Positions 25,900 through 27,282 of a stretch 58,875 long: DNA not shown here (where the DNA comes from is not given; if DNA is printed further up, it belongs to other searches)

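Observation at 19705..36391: Fourteen-gene, about 16.7 kb co-directional operon joining isoprenoid-lipid synthesis, glycosylation, a radical SAM/SPASM enzyme and a PEP-dikinase-like enzyme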

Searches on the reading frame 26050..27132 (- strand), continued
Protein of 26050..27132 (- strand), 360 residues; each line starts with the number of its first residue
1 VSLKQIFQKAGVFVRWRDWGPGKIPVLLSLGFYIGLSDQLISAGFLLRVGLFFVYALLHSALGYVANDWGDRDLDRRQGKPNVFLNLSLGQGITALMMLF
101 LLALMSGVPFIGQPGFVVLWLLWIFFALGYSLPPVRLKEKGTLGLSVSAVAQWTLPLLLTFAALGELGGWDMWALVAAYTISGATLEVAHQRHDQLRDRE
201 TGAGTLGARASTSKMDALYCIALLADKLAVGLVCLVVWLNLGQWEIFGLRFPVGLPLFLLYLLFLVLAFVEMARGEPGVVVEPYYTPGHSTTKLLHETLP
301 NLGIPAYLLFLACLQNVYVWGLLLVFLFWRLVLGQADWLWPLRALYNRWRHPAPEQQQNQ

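Call 26: search_protein_families(library=pfam, proteins=[L012:2572-4176:+, L012:11453-12583:+, L012:12573-13946:+, L012:17799-19268:+, L012:19392-20861:+, L009:14834-16261:+, L009:17603-19261:-, L009:19438-20139:+, L012:1630-2496:-, L012:809-1462:-], max_evalue=0.001)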
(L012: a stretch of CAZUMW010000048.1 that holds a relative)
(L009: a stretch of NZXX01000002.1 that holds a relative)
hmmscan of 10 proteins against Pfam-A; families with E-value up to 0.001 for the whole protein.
L012:2572-4176:+ (534 aa): 0 families

L012:11453-12583:+ (376 aa): 6 families
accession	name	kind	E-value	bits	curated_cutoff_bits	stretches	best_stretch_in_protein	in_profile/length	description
PF13450.12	NAD_binding_8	-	9.7e-08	32.6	21.9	1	49-82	1-34/68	NAD(P)-binding Rossmann-like domain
PF01266.30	DAO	-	1.6e-05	25.1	27.9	1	47-81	2-37/353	FAD dependent oxidoreductase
PF01946.23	Thi4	-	5.2e-05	23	26.2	1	46-82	19-56/235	Thi4 family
PF00890.30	FAD_binding_2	-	8e-05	22.4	20.4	1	47-85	2-40/414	FAD binding domain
PF01593.30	Amino_oxidase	-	0.00013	21.9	19.8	1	54-82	1-29/443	Flavin containing amine oxidoreductase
PF12831.13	FAD_oxidored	-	0.00025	20.9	27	1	47-82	2-37/416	FAD dependent oxidoreductase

L012:12573-13946:+ (457 aa): 6 families
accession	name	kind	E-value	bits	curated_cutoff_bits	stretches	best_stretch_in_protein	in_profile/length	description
PF13450.12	NAD_binding_8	-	1.4e-12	48.2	21.9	1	12-71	1-61/68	NAD(P)-binding Rossmann-like domain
PF01593.30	Amino_oxidase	-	6.8e-09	35.9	19.8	1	17-451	1-442/443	Flavin containing amine oxidoreductase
PF01494.25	FAD_binding_3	-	5.1e-06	26.4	22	1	8-57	2-51/349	FAD binding domain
PF00890.30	FAD_binding_2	-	1.6e-05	24.7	20.4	1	10-46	2-37/414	FAD binding domain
PF01266.30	DAO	-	2.4e-05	24.5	27.9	1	10-49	2-41/353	FAD dependent oxidoreductase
PF07992.20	Pyr_redox_2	-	0.00019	21.4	26.1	1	9-47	2-41/291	Pyridine nucleotide-disulphide oxidoreductase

L012:17799-19268:+ (489 aa): 3 families
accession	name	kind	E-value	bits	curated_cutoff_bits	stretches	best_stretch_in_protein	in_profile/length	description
PF04055.27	Radical_SAM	-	2.1e-16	61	29.5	1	219-389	3-165/166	Radical SAM superfamily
PF02310.24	B12-binding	-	3e-13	50.1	32.1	1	10-133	8-120/121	B12 binding domain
PF19864.5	Radical_SAM_N2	-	1.6e-05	24.8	29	1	82-141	70-129/151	Radical SAM proteins, N-terminal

L012:19392-20861:+ (489 aa): 2 families
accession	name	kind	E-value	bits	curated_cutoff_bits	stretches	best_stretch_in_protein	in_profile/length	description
PF13440.11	Polysacc_synt_3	-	1.5e-24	87.2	23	1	33-323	2-288/293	Polysaccharide biosynthesis protein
PF01943.22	Polysacc_synt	-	8.8e-23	81.5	28.2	1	8-276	1-272/274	Polysaccharide biosynthesis protein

L009:14834-16261:+ (475 aa): 0 families

L009:17603-19261:- (552 aa): 2 families
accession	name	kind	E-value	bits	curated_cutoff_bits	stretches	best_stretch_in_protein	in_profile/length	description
PF13231.12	PMT_2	-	5.5e-12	46.6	26.1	1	107-252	24-160/160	Dolichyl-phosphate-mannose-protein mannosyltransferase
PF02366.24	PMT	-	8.6e-06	25.9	22.7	1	107-258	85-230/245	Dolichyl-phosphate-mannose-protein mannosyltransferase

L009:19438-20139:+ (233 aa): 4 families
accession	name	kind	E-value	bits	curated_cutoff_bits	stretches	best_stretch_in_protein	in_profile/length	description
PF01738.24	DLH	-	2.4e-42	145.4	21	1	23-231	2-216/217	Dienelactone hydrolase family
PF12697.13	Abhydrolase_6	-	1.5e-06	29.5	26.3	1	37-159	1-105/217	Alpha/beta hydrolase family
PF02230.22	Abhydrolase_2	-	2.4e-06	28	23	1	111-201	101-199/217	Phospholipase/Carboxylesterase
PF08840.17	BAAT_C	-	4.7e-05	24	20.9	0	102-148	9-54/210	BAAT / Acyl-CoA thioester hydrolase C terminal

L012:1630-2496:- (288 aa): 0 families

L012:809-1462:- (217 aa): 2 families
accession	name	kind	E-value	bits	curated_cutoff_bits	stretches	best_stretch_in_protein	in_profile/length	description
PF00132.30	Hexapep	-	3.3e-06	27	27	1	118-152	3-36/36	Bacterial transferase hexapeptide (six repeats)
PF14602.12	Hexapep_2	-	4e-05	23.7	27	1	116-151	1-33/34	Hexapeptide repeat of succinyl-transferase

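Call 32: search_protein_families(library=pfam, proteins=[L011:3081-4916:+, L013:8170-9981:+, L014:8209-9981:+, L019:6811-8835:+, L018:7635-9110:+, L018:10995-12998:+, L010:5797-6795:+, L010:3649-4836:+, L013:11004-12479:-, L019:12228-13391:-], max_evalue=0.001)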
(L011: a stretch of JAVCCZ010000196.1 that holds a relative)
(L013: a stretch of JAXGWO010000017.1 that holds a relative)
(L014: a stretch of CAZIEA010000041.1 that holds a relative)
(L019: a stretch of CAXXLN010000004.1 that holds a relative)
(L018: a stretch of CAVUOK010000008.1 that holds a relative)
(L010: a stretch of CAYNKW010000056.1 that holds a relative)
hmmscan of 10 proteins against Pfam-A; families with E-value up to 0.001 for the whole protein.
L011:3081-4916:+ (611 aa): 14 families
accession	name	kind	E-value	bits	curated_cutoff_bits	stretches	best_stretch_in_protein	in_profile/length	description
PF13414.12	TPR_11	-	1.2e-22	79.7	26.8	3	499-535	1-37/42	TPR repeat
PF07719.23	TPR_2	-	2.1e-22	77.7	27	1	459-490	2-33/34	Tetratricopeptide repeat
PF00515.34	TPR_1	-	2.1e-17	62.5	27.8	1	459-489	2-32/34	Tetratricopeptide repeat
PF13181.12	TPR_8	-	4.5e-13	48.7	25.7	1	494-524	3-33/34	Tetratricopeptide repeat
PF13432.12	TPR_16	-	2e-11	44.6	32.7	1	496-560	1-65/65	Tetratricopeptide repeat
PF13176.12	TPR_7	-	2.2e-11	43.3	27.9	0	496-525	3-32/36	Tetratricopeptide repeat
PF13431.12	TPR_17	-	4.5e-11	42.5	24.4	0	446-478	1-33/34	Tetratricopeptide repeat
PF13424.12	TPR_12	-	2.6e-10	40.8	30.1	0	529-590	6-75/77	Tetratricopeptide repeat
PF13428.12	TPR_14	-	6.2e-10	39.2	23.5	1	494-534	3-43/44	Tetratricopeptide repeat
PF07721.20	TPR_4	-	4e-07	30.5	27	0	459-482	2-25/26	Tetratricopeptide repeat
PF13374.12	TPR_10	-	4.2e-07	30.2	27.5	0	497-521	7-31/42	Tetratricopeptide repeat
PF23914.1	TPR_CcmH_CycH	-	7.5e-07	29.6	42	1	514-582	38-106/158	Cytochrome c-type biogenesis protein H TPR domain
PF14559.12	TPR_19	-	1.6e-06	28.8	25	1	471-528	4-61/68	Tetratricopeptide repeat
PF13174.12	TPR_6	-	1.2e-05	26.1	26.3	0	496-523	4-31/33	Tetratricopeptide repeat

L013:8170-9981:+ (603 aa): 16 families
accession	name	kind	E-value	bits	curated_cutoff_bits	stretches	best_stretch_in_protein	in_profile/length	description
PF07719.23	TPR_2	-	1.5e-25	87.6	27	3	489-516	6-33/34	Tetratricopeptide repeat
PF13414.12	TPR_11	-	1.5e-22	79.4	26.8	1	491-527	1-37/42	TPR repeat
PF00515.34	TPR_1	-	5.6e-21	73.9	27.8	2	488-515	5-32/34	Tetratricopeptide repeat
PF13432.12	TPR_16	-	1.7e-17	63.9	32.7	2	488-552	1-65/65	Tetratricopeptide repeat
PF13181.12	TPR_8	-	5.8e-17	60.8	25.7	1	488-517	5-34/34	Tetratricopeptide repeat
PF13428.12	TPR_14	-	4.2e-14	52.1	23.5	1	487-526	4-43/44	Tetratricopeptide repeat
PF14559.12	TPR_19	-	2.2e-13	50.8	25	1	462-522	3-63/68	Tetratricopeptide repeat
PF13431.12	TPR_17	-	1.2e-12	47.4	24.4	0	439-470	2-33/34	Tetratricopeptide repeat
PF07721.20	TPR_4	-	2.5e-11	43.5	27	0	487-509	4-26/26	Tetratricopeptide repeat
PF13424.12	TPR_12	-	1.2e-10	41.9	30.1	0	488-545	7-72/77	Tetratricopeptide repeat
PF13176.12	TPR_7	-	1.6e-10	40.7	27.9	1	488-518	3-35/36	Tetratricopeptide repeat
PF13374.12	TPR_10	-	4.3e-08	33.4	27.5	0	488-512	6-30/42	Tetratricopeptide repeat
PF13174.12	TPR_6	-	1.4e-07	32.1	26.3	0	488-515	4-31/33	Tetratricopeptide repeat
PF23914.1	TPR_CcmH_CycH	-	9.7e-06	25.9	42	1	510-574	42-106/158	Cytochrome c-type biogenesis protein H TPR domain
PF03704.23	BTAD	-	1.2e-05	26.1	22.1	0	439-480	85-126/146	Bacterial transcriptional activator domain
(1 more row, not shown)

L014:8209-9981:+ (590 aa): 19 families
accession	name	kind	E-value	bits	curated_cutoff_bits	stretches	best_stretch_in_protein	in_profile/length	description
PF07719.23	TPR_2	-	4.6e-28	95.4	27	3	543-572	4-33/34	Tetratricopeptide repeat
PF00515.34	TPR_1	-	2.1e-25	87.9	27.8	2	542-573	3-34/34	Tetratricopeptide repeat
PF13414.12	TPR_11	-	5.1e-25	87.3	26.8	2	479-514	1-36/42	TPR repeat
PF13176.12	TPR_7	-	4.1e-20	70.5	27.9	1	476-506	3-35/36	Tetratricopeptide repeat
PF13181.12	TPR_8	-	2.6e-18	65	25.7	1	476-504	5-33/34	Tetratricopeptide repeat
PF13432.12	TPR_16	-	6.5e-16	58.9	32.7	2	476-540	1-65/65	Tetratricopeptide repeat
PF13424.12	TPR_12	-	2.3e-15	57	30.1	2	440-502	5-75/77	Tetratricopeptide repeat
PF13431.12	TPR_17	-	2.8e-14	52.6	24.4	0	495-526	2-33/34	Tetratricopeptide repeat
PF13428.12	TPR_14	-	1.3e-13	50.6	23.5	1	475-514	4-43/44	Tetratricopeptide repeat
PF13374.12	TPR_10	-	5.9e-13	48.8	27.5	1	543-569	5-31/42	Tetratricopeptide repeat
PF14559.12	TPR_19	-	2e-12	47.7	25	2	451-510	4-63/68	Tetratricopeptide repeat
PF07721.20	TPR_4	-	7.1e-10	39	27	0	475-497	4-26/26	Tetratricopeptide repeat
PF13174.12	TPR_6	-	7.8e-10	39.2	26.3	0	476-503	4-31/33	Tetratricopeptide repeat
PF13371.12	TPR_9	-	6.3e-09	36.2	35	1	520-582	9-71/73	Tetratricopeptide repeat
PF23914.1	TPR_CcmH_CycH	-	3.2e-06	27.5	42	0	496-562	40-106/158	Cytochrome c-type biogenesis protein H TPR domain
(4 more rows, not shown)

L019:6811-8835:+ (674 aa): 22 families
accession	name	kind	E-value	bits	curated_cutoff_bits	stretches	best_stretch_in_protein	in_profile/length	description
PF00515.34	TPR_1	-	3.9e-48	159.8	27.8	6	558-589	2-33/34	Tetratricopeptide repeat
PF07719.23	TPR_2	-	2.3e-44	146.3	27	4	558-589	2-33/34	Tetratricopeptide repeat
PF13414.12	TPR_11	-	1.3e-40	137.2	26.8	5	564-600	1-37/42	TPR repeat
PF13181.12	TPR_8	-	6.9e-40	132.2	25.7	4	558-589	2-33/34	Tetratricopeptide repeat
PF13431.12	TPR_17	-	3.2e-30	102.3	24.4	2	546-576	2-32/34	Tetratricopeptide repeat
PF13432.12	TPR_16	-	1.2e-25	90.1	32.7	2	562-618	2-58/65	Tetratricopeptide repeat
PF14559.12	TPR_19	-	2.3e-25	89.2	25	4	467-522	3-58/68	Tetratricopeptide repeat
PF13428.12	TPR_14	-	1.1e-23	81.8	23.5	1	558-598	2-42/44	Tetratricopeptide repeat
PF13424.12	TPR_12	-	8.2e-21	74.4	30.1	2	524-587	4-75/77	Tetratricopeptide repeat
PF13176.12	TPR_7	-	6e-20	70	27.9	1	560-588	2-30/36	Tetratricopeptide repeat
PF23914.1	TPR_CcmH_CycH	-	4.6e-15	56.3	42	1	517-617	44-147/158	Cytochrome c-type biogenesis protein H TPR domain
PF13371.12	TPR_9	-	1.7e-14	54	35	0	461-523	1-63/73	Tetratricopeptide repeat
PF12895.13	ANAPC3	-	2.5e-12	47.3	27.2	1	468-548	2-81/82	Anaphase-promoting complex, cyclosome, subunit 3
PF13174.12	TPR_6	-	2.1e-11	44.1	26.3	0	494-520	5-31/33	Tetratricopeptide repeat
PF13374.12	TPR_10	-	3.3e-08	33.7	27.5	0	627-654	4-31/42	Tetratricopeptide repeat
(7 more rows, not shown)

L018:7635-9110:+ (491 aa): 3 families
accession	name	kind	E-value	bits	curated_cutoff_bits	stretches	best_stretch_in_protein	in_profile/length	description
PF13692.12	Glyco_trans_1_4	-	3.8e-31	108.7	27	1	312-450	2-140/142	Glycosyl transferases group 1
PF00534.26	Glycos_transf_1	-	9.9e-28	97.2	26.4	1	309-463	13-169/172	Glycosyl transferases group 1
PF20706.3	GT4-conflict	-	3.6e-10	39.8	26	1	304-458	190-349/385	Family 4 Glycosyltransferase in conflict systems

L018:10995-12998:+ (667 aa): 3 families
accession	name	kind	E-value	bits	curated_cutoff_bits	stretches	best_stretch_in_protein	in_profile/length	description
PF13692.12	Glyco_trans_1_4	-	3.5e-28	99.1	27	1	441-583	3-142/142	Glycosyl transferases group 1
PF00534.26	Glycos_transf_1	-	1.8e-27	96.4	26.4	1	442-594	18-169/172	Glycosyl transferases group 1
PF13524.12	Glyco_trans_1_2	-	4.5e-06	27.1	25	1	473-599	16-130/144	Glycosyl transferase-like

L010:5797-6795:+ (332 aa): 3 families
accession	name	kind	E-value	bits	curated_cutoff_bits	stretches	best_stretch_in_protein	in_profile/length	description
PF06508.19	QueC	-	7.1e-07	29.4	22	1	62-127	2-66/210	Queuosine biosynthesis protein QueC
PF02568.20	ThiI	-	0.0002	21.5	20.5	1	61-173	5-120/197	Thiamine biosynthesis protein (ThiI)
PF24167.1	DUF7411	-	0.00035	20.6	28.7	0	62-117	3-54/194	Family of unknown function (DUF7411)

L010:3649-4836:+ (395 aa): 12 families
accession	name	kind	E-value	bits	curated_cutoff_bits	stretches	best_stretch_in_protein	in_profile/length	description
PF24883.2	NPHP3_N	-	1.4e-07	32.3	24.8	1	248-289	20-61/164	Nephrocystin 3, N-terminal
PF13191.12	AAA_16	-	6e-07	30.5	32.6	1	251-338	25-104/167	AAA ATPase domain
PF25199.1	nSTAND_NTPase5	-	1.2e-05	25.6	34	0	244-293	35-84/145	Novel STAND NTPase 5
PF13401.12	AAA_22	-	2e-05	25.4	27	1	253-296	8-50/130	AAA domain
PF13604.12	AAA_30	-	2.1e-05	24.8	27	0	250-283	18-51/191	AAA domain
PF07728.20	AAA_5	-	3.2e-05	24.4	22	0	254-289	3-36/139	AAA domain (dynein-related subfamily)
PF05729.18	NACHT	-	4.5e-05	23.8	26.7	0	252-284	2-39/167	NACHT domain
PF20720.3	nSTAND3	-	7.4e-05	22.9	27.2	0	254-292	21-56/155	Novel STAND NTPase 3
PF00158.32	Sigma54_activat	-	0.0001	22.4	20.2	0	251-293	23-65/168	Sigma-54 interaction domain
PF00910.28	RNA_helicase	-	0.00064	20.6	21.5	0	254-297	2-48/105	RNA helicase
PF20030.5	bpMoxR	-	0.00067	19.2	27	0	251-293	32-73/205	MoxR domain in the MoxR-vWA-beta-propeller ternary systems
PF09848.15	SLFN-g3_helicase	-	0.001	18.9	24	0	253-288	4-41/354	Schlafen group 3, DNA/RNA helicase domain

L013:11004-12479:- (491 aa): 10 families
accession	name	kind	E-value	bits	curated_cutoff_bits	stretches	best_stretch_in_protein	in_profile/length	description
PF08241.18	Methyltransf_11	-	3.4e-20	72.9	21.2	1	269-364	1-92/95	Methyltransferase domain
PF13649.12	Methyltransf_25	-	8.1e-20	71.8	27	1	268-363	1-97/97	Methyltransferase domain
PF13847.12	Methyltransf_31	-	9.6e-13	48.5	27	1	263-368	2-110/145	Methyltransferase domain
PF08242.18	Methyltransf_12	-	2.4e-11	44.7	30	1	269-363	1-96/98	Methyltransferase domain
PF13489.12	Methyltransf_23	-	3.3e-10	40.4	27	1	265-414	23-161/164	Methyltransferase domain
PF02353.26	CMAS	-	1.6e-08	34.7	27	1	247-364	45-161/273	Mycolic acid cyclopropane synthetase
PF07021.18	MetW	-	5.1e-07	29.9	21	1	262-358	11-101/193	Methionine biosynthesis protein MetW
PF08003.17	Methyltransf_9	-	3.8e-06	26.5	23.8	1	267-422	118-270/315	Protein of unknown function (DUF1698)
PF03141.22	Methyltransf_29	-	7.8e-06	25.2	23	1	266-372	119-222/506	Putative S-adenosyl-L-methionine-dependent methyltransferase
PF01209.24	Ubie_methyltran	-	1.1e-05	25.3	20.1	1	264-371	47-155/233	ubiE/COQ5 methyltransferase family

L019:12228-13391:- (387 aa): 2 families
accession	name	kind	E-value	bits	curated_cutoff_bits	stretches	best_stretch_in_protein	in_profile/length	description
PF04055.27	Radical_SAM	-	1.9e-23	83.9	29.5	1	30-178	2-150/166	Radical SAM superfamily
PF13353.11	Fer4_12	-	2e-07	31.8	22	1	34-122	14-100/137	4Fe-4S single cluster domain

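Call 36: find_encoding_contigs(protein=P0066, flank=10000, max_places=1)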
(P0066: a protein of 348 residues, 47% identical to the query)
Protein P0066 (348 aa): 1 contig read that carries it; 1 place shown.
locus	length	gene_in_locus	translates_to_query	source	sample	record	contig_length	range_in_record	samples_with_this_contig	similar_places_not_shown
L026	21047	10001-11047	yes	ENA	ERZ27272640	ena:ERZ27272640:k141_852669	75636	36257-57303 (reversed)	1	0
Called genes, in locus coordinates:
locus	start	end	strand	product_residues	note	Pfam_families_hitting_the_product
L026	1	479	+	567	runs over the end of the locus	PF02516:STT3 (weak), PF11028:TMEM260_N (weak), PF13231:PMT_2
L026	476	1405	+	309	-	PF00535:Glycos_transf_2, PF13641:Glyco_tranf_2_3, PF13632:Glyco_trans_2_3 (weak)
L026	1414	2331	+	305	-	-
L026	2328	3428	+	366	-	PF04055:Radical_SAM, PF13186:SPASM (weak)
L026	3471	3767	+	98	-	-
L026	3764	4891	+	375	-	PF00106:adh_short (faint), PF01073:3Beta_HSD, PF01370:Epimerase, PF04321:RmlD_sub_bind, PF05368:NmrA, PF07993:NAD_binding_4, PF16363:GDP_Man_Dehyd, PF13460:NAD_binding_10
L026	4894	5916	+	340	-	PF00535:Glycos_transf_2, PF10111:Glyco_tranf_2_2 (weak), PF13641:Glyco_tranf_2_3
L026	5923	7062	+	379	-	-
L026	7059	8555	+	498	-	PF01139:RtcB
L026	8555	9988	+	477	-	PF01943:Polysacc_synt, PF13440:Polysacc_synt_3, PF03023:MurJ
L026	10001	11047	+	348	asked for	-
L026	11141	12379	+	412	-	PF01266:DAO (faint), PF05834:Lycopene_cycl, PF12831:FAD_oxidored (weak)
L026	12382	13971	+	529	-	-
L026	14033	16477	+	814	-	PF01326:PPDK_N, PF27448:Rph_4th, PF00391:PEP-utilizers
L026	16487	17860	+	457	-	PF04101:Glyco_tran_28_C (weak), PF06722:EryCIII-like_C (weak)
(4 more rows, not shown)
